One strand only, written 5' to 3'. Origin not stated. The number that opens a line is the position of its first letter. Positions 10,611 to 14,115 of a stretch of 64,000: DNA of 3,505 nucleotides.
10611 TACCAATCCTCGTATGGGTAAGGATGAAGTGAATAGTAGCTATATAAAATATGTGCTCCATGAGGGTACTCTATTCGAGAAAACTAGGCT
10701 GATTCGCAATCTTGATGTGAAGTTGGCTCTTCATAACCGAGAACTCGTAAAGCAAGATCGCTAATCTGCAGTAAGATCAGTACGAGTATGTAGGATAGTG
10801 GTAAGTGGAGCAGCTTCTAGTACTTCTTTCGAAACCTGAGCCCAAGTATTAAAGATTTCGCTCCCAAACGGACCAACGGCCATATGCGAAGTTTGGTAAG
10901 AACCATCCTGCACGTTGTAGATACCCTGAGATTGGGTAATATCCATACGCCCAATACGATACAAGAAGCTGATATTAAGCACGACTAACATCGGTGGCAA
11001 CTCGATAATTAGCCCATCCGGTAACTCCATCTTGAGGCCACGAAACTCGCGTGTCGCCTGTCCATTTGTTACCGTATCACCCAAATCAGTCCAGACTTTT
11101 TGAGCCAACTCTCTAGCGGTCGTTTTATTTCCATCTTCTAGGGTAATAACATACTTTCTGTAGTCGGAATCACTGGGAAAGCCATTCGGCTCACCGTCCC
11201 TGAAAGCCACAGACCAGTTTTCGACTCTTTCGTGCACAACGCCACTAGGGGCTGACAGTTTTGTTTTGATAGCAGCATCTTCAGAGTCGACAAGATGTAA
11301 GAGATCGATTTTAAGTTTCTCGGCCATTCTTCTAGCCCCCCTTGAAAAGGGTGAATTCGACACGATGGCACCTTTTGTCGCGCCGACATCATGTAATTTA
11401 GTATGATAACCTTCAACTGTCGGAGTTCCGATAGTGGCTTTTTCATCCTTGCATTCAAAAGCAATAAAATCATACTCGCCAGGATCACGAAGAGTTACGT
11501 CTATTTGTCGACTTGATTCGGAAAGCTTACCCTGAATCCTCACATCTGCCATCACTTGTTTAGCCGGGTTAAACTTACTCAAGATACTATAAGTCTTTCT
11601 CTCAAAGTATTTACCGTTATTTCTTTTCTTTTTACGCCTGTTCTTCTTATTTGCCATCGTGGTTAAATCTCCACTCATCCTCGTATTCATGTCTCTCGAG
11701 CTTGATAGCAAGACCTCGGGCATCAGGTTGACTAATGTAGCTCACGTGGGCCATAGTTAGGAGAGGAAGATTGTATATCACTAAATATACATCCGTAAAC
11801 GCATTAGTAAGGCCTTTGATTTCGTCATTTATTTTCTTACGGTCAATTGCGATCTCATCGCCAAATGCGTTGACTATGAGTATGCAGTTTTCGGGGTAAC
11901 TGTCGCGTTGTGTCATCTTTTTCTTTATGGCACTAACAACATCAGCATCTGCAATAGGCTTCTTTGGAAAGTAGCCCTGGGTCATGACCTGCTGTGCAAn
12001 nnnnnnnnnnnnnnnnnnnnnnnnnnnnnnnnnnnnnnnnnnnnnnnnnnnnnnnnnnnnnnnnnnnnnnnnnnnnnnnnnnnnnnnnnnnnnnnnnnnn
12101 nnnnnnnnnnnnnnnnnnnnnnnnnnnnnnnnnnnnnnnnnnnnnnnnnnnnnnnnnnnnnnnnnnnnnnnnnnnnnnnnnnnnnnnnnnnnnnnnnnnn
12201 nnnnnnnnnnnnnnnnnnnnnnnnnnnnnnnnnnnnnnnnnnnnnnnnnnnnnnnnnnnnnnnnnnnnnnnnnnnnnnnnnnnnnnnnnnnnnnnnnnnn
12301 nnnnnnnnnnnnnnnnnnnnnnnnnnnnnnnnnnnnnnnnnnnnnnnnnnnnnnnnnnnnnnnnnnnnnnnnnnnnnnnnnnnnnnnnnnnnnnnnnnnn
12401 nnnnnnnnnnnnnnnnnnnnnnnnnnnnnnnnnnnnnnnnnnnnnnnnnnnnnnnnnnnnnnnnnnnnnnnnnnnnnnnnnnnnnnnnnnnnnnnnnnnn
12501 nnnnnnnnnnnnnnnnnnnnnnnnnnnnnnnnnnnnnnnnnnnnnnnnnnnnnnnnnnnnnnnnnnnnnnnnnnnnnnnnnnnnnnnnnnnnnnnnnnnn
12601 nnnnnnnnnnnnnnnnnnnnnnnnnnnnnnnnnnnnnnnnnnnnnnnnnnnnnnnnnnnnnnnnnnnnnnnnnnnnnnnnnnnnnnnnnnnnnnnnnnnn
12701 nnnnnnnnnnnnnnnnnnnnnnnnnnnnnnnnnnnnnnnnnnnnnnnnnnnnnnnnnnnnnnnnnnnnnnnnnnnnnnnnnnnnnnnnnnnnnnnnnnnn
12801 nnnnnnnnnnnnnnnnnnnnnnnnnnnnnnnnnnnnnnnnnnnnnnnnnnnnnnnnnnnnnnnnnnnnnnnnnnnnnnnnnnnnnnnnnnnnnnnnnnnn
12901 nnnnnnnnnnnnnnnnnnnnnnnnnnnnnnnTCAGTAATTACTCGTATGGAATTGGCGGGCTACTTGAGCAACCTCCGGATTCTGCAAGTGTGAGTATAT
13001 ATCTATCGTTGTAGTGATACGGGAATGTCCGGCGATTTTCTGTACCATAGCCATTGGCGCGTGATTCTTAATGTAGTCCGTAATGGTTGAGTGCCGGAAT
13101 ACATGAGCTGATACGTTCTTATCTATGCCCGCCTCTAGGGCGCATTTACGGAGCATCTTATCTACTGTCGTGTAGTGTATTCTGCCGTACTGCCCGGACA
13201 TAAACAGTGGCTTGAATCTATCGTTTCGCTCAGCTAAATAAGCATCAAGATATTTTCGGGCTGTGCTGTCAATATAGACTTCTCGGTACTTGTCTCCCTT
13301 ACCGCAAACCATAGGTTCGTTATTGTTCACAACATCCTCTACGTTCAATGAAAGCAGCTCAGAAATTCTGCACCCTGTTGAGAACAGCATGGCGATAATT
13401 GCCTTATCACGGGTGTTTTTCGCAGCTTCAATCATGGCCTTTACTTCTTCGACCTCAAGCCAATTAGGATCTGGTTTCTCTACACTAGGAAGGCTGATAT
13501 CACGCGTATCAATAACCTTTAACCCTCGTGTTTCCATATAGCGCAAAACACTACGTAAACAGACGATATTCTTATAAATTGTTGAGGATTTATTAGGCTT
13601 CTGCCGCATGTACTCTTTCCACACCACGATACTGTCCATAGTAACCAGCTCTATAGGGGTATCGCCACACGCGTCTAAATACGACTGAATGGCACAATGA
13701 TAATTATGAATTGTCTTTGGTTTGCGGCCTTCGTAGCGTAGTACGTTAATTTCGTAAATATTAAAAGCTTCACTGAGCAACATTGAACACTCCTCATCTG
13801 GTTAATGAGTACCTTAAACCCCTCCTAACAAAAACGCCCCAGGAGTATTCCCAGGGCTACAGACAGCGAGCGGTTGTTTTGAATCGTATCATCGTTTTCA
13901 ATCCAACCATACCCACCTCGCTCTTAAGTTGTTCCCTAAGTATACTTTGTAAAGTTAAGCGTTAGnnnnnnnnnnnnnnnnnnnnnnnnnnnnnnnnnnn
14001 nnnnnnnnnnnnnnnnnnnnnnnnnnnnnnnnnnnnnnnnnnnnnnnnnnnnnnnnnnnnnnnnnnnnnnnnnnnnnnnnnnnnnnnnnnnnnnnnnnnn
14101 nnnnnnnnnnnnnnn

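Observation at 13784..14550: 767-nt ORF-poor, hairpin-rich region upstream of int, and no recognisable repressor or divergent switch in the prophage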

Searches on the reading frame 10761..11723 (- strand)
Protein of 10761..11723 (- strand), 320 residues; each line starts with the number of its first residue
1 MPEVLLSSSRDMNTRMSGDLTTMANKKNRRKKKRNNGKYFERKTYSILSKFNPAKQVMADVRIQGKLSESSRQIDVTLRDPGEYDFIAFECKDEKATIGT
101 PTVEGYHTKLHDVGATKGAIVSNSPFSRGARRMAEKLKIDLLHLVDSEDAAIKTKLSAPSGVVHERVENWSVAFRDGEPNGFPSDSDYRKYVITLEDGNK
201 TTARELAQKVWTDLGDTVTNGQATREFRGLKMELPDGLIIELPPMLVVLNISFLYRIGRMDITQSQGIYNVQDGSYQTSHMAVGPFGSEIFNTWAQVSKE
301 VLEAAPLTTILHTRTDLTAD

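Call 100: search_protein_families(library=pfam, max_evalue=0.001, proteins=[window:10761-11723:-])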
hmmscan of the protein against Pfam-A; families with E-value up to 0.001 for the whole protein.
window:10761-11723:- (320 aa): 1 family
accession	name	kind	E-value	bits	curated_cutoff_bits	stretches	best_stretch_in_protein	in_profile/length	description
PF04471.18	Mrr_cat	-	5.1e-09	36.7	21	1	71-143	33-107/115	Restriction endonuclease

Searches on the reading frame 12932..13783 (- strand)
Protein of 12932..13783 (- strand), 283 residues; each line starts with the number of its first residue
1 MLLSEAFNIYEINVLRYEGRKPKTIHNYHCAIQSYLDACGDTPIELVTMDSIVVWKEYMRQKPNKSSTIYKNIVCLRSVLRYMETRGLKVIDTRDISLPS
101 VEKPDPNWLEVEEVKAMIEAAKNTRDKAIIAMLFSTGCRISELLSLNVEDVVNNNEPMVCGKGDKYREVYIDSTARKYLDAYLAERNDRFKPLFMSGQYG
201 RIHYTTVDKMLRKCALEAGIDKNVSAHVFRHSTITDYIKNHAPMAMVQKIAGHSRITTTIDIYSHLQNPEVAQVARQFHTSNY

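Call 15: search_protein_families(library=pfam, max_evalue=0.1, proteins=[window:12932-13783:-])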
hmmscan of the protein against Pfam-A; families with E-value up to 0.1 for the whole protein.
window:12932-13783:- (283 aa): 4 families
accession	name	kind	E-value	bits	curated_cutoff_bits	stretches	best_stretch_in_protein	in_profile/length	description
PF00589.27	Phage_integrase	-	1.7e-32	113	27.1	1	108-267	2-169/172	Phage integrase family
PF13102.12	Phage_int_SAM_5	-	4.2e-05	24.3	22.3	1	18-88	14-87/98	Phage integrase SAM-like domain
PF13495.12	Phage_int_SAM_4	-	0.00096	19.9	27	1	14-75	8-70/85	Phage integrase, N-terminal SAM-like domain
PF02899.23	Phage_int_SAM_1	-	0.0065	17.2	22.3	1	18-86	12-82/83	Phage integrase, N-terminal SAM-like domain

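Call 16: find_related_loci(query=window:12932-13783:-, collection=genome_contigs, flank=6000)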
Query window:12932-13783:- (283 aa) in genome_contigs; peptide patterns used: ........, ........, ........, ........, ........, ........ (x = any residue, [..] = any of these).
163 stretches matched a pattern; 12 encode a relative of the query (tblastn E <= 1e-3); 12 distinct loci.
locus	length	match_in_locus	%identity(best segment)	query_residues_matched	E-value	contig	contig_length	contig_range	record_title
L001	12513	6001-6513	35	109-274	8e-22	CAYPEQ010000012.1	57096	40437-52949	MAG TPA_asm: uncultured Methanoregula sp. isolate binchicken_co3_514 genome assembly, contig: NODE_1546_length_57096_cov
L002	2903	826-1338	35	109-274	8e-22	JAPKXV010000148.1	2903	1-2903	MAG: Methanoregula sp. isolate LacPavin_0419_WC90_MAG_52_8 LacPavin_0419_WC90_scaffold_345216, whole genome shotgun sequ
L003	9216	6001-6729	28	22-266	1e-21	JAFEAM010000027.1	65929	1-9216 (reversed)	MAG: Bacteroidetes bacterium isolate SZAS TMP-66 BACT-TMP-9__27__length-65929, whole genome shotgun sequence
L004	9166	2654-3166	34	109-274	6e-19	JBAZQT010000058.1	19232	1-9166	MAG: Methanoregula sp. isolate SO_2017_SWC_6 scaffold_815_c1_LP-4_2017, whole genome shotgun sequence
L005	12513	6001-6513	34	109-274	2e-18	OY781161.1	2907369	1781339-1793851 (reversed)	MAG: uncultured Methanoregula sp. isolate bdb6c56a-0f97-41a9-9319-40fe56c94967 genome assembly, chromosome: 1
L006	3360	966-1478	35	109-274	4e-18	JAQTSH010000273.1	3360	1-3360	MAG: Methanoregula sp. isolate STB_182 NODE_109485_length_3360_cov_4.824930_Sandtown_B, whole genome shotgun sequence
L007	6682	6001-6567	30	90-278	1e-20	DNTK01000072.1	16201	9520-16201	MAG TPA_asm: Bacteroidales bacterium isolate UBA10428 contig_11231, whole genome shotgun sequence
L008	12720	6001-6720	24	35-259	1e-11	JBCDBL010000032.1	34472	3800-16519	MAG: Pseudomonadota bacterium isolate P01_F01_bin.82 k141_877164_length_34472_cov_18.1478, whole genome shotgun sequence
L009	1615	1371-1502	57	109-152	1e-9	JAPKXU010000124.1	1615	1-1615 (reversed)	MAG: Methanoregula sp. isolate LacPavin_0920_WC90_MAG_52_12 LacPavin_0920_WC90_scaffold_1713949, whole genome shotgun se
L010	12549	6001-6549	18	132-266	2e-6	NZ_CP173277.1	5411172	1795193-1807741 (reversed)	Lacrimispora sp. HJ-01 chromosome, complete genome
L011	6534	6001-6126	31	225-266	4e-6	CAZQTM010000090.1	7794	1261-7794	MAG TPA_asm: uncultured Lachnospiraceae bacterium isolate SRP192927_co4_429 genome assembly, contig: NODE_24515_length_7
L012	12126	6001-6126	31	225-266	4e-6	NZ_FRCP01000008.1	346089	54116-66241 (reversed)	Anaerosporobacter mobilis DSM 15930, whole genome shotgun sequence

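Call 17: find_related_loci(query=window:12932-13783:-, collection=viral_contigs, flank=6000)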
Query window:12932-13783:- (283 aa) in viral_contigs; peptide patterns used: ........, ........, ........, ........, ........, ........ (x = any residue, [..] = any of these).
21 stretches matched a pattern, but none encodes a relative of the query by tblastn (E <= 1e-3).

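Call 18: find_encoding_contigs(protein=window:12932-13783:-, flank=6000, max_places=10)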
Protein window:12932-13783:- (283 aa): 4 contigs read that carry it; 4 places shown.
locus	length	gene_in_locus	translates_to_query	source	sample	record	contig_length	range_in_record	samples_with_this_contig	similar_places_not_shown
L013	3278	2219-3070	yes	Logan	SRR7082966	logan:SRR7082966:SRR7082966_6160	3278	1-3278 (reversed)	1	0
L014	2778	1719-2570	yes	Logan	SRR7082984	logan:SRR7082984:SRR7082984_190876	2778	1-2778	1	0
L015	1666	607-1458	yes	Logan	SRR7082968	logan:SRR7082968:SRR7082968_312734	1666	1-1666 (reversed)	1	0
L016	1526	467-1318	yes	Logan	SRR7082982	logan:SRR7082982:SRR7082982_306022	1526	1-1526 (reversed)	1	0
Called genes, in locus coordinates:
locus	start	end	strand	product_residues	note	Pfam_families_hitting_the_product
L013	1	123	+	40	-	?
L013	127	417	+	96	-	-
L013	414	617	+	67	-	-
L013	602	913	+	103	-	-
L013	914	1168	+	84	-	-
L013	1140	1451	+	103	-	-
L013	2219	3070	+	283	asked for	PF00589:Phage_integrase, PF22823:MrpR_C_cat (weak)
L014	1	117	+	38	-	?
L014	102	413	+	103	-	-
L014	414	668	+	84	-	-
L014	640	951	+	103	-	-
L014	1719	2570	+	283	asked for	PF00589:Phage_integrase, PF22823:MrpR_C_cat (weak)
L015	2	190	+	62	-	?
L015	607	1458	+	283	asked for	PF00589:Phage_integrase, PF22823:MrpR_C_cat (weak)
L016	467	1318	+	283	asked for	PF00589:Phage_integrase, PF22823:MrpR_C_cat (weak)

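Call 19: find_homologous_proteins(query=window:12932-13783:-, max_evalue=1e-10)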
Query window:12932-13783:- (283 aa): 267 proteins with E <= 1e-10 among 857 candidates; the best 120 are listed.
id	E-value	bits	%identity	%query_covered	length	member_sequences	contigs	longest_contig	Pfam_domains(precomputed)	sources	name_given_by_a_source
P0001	4.8e-188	641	100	100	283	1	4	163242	PF00589.28,PF22823.3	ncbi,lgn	-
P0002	4.7e-105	369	57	99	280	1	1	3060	PF00589.28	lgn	-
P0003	1.4e-103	364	61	99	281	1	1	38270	PF00589.28,PF22823.3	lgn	-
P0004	1.7e-102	361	58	99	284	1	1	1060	PF00589.28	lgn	-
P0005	2.0e-102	360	58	99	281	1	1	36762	PF00589.28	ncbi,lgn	-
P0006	4.1e-101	356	56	96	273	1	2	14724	PF00589.28,PF02899.24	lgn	-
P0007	4.1e-100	353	57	99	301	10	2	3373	PF00589.28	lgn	-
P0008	1.2e-96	341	55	100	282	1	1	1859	PF00589.28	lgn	-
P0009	2.4e-96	340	54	99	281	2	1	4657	PF00589.28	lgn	-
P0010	5.1e-96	339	54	100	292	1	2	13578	PF00589.28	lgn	-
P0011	3.6e-94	333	54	97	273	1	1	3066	PF00589.28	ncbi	-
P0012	8.3e-94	332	51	99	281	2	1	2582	PF00589.28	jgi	-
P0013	1.2e-92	328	54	99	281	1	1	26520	PF00589.28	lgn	-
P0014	7.0e-79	283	50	99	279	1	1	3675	PF00589.28,PF22823.3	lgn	-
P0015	2.0e-77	278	50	99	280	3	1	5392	PF00589.28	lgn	-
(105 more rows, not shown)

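Call 20: find_encoding_contigs(protein=P0003, flank=10000, max_places=2)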
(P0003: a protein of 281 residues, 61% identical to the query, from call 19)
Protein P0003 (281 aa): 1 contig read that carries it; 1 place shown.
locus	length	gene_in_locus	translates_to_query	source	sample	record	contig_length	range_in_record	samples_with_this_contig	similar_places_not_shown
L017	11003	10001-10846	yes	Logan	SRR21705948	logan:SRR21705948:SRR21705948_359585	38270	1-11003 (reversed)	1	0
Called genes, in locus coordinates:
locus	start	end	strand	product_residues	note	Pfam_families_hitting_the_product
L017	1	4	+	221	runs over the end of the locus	-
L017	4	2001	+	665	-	-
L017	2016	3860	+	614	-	PF13385:Laminin_G_3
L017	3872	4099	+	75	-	-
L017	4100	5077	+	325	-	PF01510:Amidase_2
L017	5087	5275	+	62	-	-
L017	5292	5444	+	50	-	-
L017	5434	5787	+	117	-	-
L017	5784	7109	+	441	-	-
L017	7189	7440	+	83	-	-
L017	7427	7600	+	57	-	-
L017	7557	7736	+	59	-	-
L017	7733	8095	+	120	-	-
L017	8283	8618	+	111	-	-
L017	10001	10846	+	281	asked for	PF00589:Phage_integrase, PF22823:MrpR_C_cat (weak)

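Call 21: find_encoding_contigs(protein=P0005, flank=10000, max_places=2)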
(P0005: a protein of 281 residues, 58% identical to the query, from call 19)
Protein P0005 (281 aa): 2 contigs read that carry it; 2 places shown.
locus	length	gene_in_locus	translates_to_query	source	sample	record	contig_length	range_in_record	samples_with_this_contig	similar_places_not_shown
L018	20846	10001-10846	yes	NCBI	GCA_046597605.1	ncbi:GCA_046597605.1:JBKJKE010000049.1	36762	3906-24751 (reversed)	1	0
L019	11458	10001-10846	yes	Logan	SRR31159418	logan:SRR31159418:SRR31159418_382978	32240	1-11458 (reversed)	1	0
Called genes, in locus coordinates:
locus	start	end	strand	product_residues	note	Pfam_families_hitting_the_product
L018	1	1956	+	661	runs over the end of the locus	-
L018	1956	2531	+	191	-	-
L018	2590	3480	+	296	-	-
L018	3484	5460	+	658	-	-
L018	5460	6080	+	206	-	PF00386:C1q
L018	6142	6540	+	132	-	-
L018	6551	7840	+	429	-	PF01551:Peptidase_M23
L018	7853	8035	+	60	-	-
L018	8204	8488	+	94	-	-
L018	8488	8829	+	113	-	-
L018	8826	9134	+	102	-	-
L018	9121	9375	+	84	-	PF24202:DUF7427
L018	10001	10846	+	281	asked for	PF00589:Phage_integrase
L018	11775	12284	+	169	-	-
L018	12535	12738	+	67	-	-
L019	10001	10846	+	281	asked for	PF00589:Phage_integrase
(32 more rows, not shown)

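Call 22: find_encoding_contigs(protein=P0013, flank=10000, max_places=2)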
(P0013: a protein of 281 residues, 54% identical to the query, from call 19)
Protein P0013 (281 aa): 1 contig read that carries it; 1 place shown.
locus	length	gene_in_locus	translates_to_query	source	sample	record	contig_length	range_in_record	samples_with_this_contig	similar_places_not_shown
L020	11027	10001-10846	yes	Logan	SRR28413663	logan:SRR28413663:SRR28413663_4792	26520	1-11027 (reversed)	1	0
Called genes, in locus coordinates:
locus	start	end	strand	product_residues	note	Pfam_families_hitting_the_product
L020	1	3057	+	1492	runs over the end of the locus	-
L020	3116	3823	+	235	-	-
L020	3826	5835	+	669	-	-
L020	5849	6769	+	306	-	-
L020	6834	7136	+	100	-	-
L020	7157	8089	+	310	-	-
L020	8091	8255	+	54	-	PF24220:DUF7439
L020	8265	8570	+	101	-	-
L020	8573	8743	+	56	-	-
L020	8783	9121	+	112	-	-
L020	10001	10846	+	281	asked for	PF00589:Phage_integrase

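Call 27: find_related_loci(query=A2, collection=metagenome_contigs, flank=6000)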
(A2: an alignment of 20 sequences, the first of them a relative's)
Query A2 (283 aa) in metagenome_contigs; peptide patterns used: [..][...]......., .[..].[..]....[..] (x = any residue, [..] = any of these).
600 stretches matched a pattern (row limit reached: there are more); 535 encode a relative of the query (tblastn E <= 1e-3); the best 80 are kept; 80 distinct loci.
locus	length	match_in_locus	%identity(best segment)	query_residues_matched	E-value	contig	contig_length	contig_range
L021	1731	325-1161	57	3-281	3e-112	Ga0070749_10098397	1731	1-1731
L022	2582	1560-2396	51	3-281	6e-105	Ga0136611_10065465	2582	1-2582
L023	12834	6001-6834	41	1-280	2e-64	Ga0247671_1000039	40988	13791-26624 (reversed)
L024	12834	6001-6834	31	1-280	5e-40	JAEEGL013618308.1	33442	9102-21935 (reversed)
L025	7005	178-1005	32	19-279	1e-38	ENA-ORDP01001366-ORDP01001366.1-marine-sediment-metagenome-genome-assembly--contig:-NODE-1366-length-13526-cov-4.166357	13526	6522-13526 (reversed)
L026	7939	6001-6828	32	19-279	1e-38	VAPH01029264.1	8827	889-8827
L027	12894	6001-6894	31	1-279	2e-38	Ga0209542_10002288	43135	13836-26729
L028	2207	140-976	32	19-282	1e-37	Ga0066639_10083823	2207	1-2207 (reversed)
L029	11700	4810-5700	30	2-279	8e-37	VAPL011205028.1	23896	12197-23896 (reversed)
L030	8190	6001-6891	30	2-279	8e-37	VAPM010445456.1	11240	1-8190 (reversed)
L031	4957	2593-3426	30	19-279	7e-34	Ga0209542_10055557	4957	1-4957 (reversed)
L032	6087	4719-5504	30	22-279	2e-33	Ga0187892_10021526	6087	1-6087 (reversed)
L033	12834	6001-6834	29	18-279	7e-33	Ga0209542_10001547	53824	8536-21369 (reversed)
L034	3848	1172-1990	30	15-274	2e-32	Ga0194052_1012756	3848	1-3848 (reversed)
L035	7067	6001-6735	31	47-279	4e-31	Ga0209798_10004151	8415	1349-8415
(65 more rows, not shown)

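Call 28: find_related_loci(query=A2, collection=viral_contigs, flank=6000)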
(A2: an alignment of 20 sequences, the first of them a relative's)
Query A2 (283 aa) in viral_contigs; peptide patterns used: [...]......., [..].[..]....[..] (x = any residue, [..] = any of these).
47 stretches matched a pattern; 29 encode a relative of the query (tblastn E <= 1e-3); 29 distinct loci.
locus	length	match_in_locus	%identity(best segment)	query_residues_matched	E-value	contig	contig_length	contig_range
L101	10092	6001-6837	49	1-280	2e-84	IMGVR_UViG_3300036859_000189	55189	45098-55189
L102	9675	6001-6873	41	1-280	1e-71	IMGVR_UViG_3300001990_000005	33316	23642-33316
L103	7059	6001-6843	41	1-283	4e-69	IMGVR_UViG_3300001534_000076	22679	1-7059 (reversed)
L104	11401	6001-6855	41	1-280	2e-65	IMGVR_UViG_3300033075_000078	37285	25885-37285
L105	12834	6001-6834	41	1-280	9e-65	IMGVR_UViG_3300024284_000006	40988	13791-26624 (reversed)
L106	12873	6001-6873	41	1-280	1e-71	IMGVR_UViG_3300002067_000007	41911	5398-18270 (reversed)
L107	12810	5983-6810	37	3-280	5e-56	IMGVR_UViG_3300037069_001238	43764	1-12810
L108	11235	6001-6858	34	1-280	1e-44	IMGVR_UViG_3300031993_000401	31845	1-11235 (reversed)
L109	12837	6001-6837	30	1-280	1e-35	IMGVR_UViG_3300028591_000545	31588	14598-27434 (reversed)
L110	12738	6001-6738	33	16-259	3e-33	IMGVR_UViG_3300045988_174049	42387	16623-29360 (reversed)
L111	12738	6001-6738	33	16-259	1e-32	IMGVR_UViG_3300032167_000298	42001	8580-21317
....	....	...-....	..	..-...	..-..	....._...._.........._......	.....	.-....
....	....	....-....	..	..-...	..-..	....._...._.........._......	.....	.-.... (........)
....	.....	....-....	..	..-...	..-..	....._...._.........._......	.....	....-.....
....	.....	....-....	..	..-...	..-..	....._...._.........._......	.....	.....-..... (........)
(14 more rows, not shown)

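Call 54: find_encoding_contigs(protein=P0006, flank=4000, max_places=2)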
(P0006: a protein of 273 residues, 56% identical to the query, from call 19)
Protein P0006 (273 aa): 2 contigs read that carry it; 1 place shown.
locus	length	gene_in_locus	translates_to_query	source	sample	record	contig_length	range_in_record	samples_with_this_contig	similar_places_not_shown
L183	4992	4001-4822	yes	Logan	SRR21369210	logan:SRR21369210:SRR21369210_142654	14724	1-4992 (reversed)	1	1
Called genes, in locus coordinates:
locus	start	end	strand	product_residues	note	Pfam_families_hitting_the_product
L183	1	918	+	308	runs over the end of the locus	PF00386:C1q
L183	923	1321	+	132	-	-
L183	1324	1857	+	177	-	PF05257:CHAP (faint)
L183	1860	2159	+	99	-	-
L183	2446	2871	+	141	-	-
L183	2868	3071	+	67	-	-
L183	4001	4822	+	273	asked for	PF02899:Phage_int_SAM_1 (faint), PF00589:Phage_integrase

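Call 55: find_encoding_contigs(protein=P0010, flank=4000, max_places=2)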
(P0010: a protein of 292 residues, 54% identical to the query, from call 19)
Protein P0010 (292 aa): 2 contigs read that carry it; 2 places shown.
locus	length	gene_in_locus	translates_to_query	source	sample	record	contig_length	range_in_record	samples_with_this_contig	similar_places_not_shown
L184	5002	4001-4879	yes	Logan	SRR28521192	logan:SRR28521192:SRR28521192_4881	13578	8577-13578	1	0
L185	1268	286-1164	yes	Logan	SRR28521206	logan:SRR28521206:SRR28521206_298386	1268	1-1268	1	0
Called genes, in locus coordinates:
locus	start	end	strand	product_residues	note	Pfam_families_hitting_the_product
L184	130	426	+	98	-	-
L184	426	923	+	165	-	-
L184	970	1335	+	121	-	-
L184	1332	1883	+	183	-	-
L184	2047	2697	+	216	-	PF01551:Peptidase_M23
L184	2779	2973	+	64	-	-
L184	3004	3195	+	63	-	-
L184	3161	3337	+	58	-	-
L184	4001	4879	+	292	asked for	PF00589:Phage_integrase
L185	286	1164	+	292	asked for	PF00589:Phage_integrase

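Call 56: find_encoding_contigs(protein=P0009, flank=4000, max_places=2)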
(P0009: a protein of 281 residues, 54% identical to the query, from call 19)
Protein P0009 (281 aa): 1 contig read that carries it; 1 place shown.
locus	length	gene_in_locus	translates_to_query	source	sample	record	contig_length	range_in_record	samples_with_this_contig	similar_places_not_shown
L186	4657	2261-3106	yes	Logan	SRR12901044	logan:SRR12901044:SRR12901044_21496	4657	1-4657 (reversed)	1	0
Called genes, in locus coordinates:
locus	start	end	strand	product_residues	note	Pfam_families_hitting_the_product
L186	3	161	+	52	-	?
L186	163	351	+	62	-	-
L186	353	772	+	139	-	-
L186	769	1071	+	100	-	-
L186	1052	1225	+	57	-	-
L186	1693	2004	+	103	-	-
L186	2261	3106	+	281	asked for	PF00589:Phage_integrase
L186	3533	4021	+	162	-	PF01464:SLT (weak)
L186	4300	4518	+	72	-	-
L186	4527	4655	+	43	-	?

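Call 57: find_encoding_contigs(protein=P0002, flank=4000, max_places=2)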
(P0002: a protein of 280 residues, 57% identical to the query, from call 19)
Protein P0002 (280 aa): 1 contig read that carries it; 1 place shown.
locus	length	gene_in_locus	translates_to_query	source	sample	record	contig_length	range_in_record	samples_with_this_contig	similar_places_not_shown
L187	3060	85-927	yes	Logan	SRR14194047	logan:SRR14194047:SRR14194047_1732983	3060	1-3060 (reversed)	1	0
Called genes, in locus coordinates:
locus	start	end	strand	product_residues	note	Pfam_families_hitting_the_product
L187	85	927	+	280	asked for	PF00589:Phage_integrase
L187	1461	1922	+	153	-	-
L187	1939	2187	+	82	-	-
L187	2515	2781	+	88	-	-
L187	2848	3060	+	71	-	?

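Call 67: list_cluster_members(proteins=[window:12932-13783:-, window:50641-51306:-, window:40455-40763:-, window:47787-48320:-])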
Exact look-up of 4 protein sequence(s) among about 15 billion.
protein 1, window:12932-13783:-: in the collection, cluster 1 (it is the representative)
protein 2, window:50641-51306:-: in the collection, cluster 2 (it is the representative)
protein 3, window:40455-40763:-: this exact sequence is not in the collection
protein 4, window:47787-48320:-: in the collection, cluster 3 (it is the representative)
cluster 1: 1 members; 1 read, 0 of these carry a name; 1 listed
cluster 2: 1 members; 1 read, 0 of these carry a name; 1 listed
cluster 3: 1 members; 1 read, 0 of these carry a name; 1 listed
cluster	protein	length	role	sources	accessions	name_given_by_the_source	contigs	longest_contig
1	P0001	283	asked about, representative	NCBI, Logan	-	-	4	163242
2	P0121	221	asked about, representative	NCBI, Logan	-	-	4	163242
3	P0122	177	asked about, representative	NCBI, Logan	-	-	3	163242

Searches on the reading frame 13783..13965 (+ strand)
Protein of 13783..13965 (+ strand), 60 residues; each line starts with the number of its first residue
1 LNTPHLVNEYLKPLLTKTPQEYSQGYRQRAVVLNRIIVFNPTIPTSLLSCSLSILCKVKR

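Call 15: search_protein_families(library=pfam, max_evalue=0.1, proteins=[window:13783-13965:+])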
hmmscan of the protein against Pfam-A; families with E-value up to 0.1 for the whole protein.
window:13783-13965:+ (60 aa): 0 families
